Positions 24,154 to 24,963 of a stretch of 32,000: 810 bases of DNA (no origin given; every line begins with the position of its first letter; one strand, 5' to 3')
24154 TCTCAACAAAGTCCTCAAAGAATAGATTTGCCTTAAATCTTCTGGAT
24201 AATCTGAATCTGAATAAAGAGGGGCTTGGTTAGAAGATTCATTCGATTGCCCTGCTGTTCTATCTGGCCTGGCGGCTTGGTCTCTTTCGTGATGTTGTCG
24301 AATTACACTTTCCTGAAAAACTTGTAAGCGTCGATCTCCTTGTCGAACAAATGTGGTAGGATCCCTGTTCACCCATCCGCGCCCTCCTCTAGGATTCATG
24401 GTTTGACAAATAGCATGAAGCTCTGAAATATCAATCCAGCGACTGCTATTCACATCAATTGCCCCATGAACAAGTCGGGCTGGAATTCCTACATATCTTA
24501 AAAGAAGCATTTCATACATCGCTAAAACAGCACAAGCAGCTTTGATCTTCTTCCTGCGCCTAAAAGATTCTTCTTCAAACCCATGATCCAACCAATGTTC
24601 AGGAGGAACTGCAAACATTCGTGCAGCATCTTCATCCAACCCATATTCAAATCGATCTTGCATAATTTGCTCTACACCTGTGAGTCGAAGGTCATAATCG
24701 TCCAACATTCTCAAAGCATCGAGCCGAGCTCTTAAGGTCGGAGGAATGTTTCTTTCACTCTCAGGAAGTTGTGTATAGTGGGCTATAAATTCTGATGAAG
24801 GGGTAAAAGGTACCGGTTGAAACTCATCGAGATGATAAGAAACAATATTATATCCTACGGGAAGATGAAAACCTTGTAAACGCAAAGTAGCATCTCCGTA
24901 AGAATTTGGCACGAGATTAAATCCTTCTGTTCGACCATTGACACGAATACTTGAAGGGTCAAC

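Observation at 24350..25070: Intact transglutaminase-like Cys-His-Asp catalytic core deep inside the giant protein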

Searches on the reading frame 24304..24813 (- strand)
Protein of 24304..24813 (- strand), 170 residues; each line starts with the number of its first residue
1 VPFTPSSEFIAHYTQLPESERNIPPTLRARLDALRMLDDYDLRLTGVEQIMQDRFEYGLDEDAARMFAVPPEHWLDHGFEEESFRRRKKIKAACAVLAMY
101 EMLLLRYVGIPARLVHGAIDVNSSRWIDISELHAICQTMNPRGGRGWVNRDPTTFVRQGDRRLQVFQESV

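Call 41: find_homologous_proteins(query=A2, max_evalue=10)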
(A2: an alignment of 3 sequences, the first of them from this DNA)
Query A2 (3 sequences) (170 aa, profile of the alignment): 2 proteins with E <= 10 among 6370 candidates.
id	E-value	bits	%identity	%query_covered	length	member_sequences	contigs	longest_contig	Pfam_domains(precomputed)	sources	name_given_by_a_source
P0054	7.9e-1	27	31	79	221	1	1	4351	PF01841.26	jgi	jgi:transglutaminase-like putative cysteine protease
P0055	1.2e+0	27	31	61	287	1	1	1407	PF08379.16,PF01841.26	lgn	-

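Call 50: predict_structure(alignment_id=A3)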
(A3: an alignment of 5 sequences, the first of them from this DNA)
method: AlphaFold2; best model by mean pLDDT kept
length: 170 residues; sequences in the alignment: 5
mean_pLDDT: 73.1   pTM: 0.75
mean pLDDT of the five models: 73.1, 63.8, 57.6, 57.6, 54.3
residues with pLDDT >= 90: 22; 70-90: 87; 50-70: 37; < 50: 24
segments of 3 or more residues with pLDDT < 50: 118-126, 156-170
pLDDT, mean of each block of 10 residues (from residue 1): 81 75 75 90 89 78 60 69 76 83 90 71 47 82 85 57 36
secondary structure, 60 per line:
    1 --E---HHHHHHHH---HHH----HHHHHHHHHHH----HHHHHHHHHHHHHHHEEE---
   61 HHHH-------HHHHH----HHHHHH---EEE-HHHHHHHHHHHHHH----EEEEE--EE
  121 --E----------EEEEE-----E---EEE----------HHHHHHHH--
elements in order: H7-14 H25-35 H40-54 E55-57 H61-64 H72-76 H81-86 E90-92 H94-107 E112-116 E134-138 E148-150 H161-168

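Call 53: fold_search(model_id=the predicted structure, library=pdb)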
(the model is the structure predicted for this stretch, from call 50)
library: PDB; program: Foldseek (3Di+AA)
matches with E <= 10: 164; with E <= 0.001: 6
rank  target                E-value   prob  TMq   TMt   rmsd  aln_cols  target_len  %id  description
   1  6g4h                  6.5e-05  1.00  0.52  0.34   5.4       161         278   24  Crystal structure of the periplasmic domain of TgpA from Pseudomonas aeruginosa bound to ethylmercury (released 2019-04-10)
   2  6g49                  1.2e-04  1.00  0.54  0.34   5.2       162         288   22  Crystal structure of the periplasmic domain of TgpA from Pseudomonas aeruginosa (released 2019-04-10)
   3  3isr_C                4.5e-04  1.00  0.51  0.33   6.4       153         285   16  The Crystal Structure of a Putative Cysteine Protease from Cytophaga hutchinsonii to 1.9A (released 2009-09-08)
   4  9crn                  4.8e-04  1.00  0.42  0.22   8.3       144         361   14  Crystal structure of Streptococcus pyogenes TglA (released 2024-08-14)
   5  3isr_B                6.0e-04  1.00  0.52  0.33   5.8       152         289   14  The Crystal Structure of a Putative Cysteine Protease from Cytophaga hutchinsonii to 1.9A (released 2009-09-08)
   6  3isr_A                7.2e-04  1.00  0.51  0.33   6.6       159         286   16  The Crystal Structure of a Putative Cysteine Protease from Cytophaga hutchinsonii to 1.9A (released 2009-09-08)
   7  6a8p_B                2.1e-03  1.00  0.40  0.12   7.8       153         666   16  Transglutaminase 2 mutant G224V in complex with GTP (released 2018-09-26)
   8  4xz7_B                2.3e-03  1.00  0.43  0.21   9.2       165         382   13  Crystal structure of a TGase (released 2015-06-24)
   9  3s3j_A                3.5e-03  1.00  0.40  0.13   7.5       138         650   20  Transglutaminase 2 in complex with a novel inhibitor (released 2012-06-06)
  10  6a8p_A                3.9e-03  1.00  0.39  0.12   8.1       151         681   18  Transglutaminase 2 mutant G224V in complex with GTP (released 2018-09-26)
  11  9bc3_A                4.4e-03  1.00  0.40  0.18   7.8       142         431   20  Transglutaminase 2 - Alternate state (released 2024-07-03)
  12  9bc2_A                5.0e-03  0.99  0.39  0.12   8.2       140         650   19  Transglutaminase 2 - Open State (released 2024-07-03)
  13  6kzb_B                6.3e-03  0.99  0.37  0.11   7.9       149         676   19  Transglutaminase2 complexed with calcium (released 2020-12-09)
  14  9a3v_A                6.3e-03  0.96  0.36  0.11  10.1       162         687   18  Predicted model of tissue transglutaminase 2 (TG2) in complex with plasma fibronectin type III modules 14 and 15 (FNII (released 2024-02-02)
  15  6a8p_C                6.7e-03  0.99  0.41  0.13   8.7       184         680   17  Transglutaminase 2 mutant G224V in complex with GTP (released 2018-09-26)
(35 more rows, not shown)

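Call 75: find_related_loci(query=A2, collection=metagenome_contigs, flank=2000)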
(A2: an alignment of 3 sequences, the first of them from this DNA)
Query A2 (170 aa) in metagenome_contigs; peptide patterns used: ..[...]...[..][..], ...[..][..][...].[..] (x = any residue, [..] = any of these).
265 stretches matched a pattern, but none encodes a relative of the query by tblastn (E <= 1e-3).
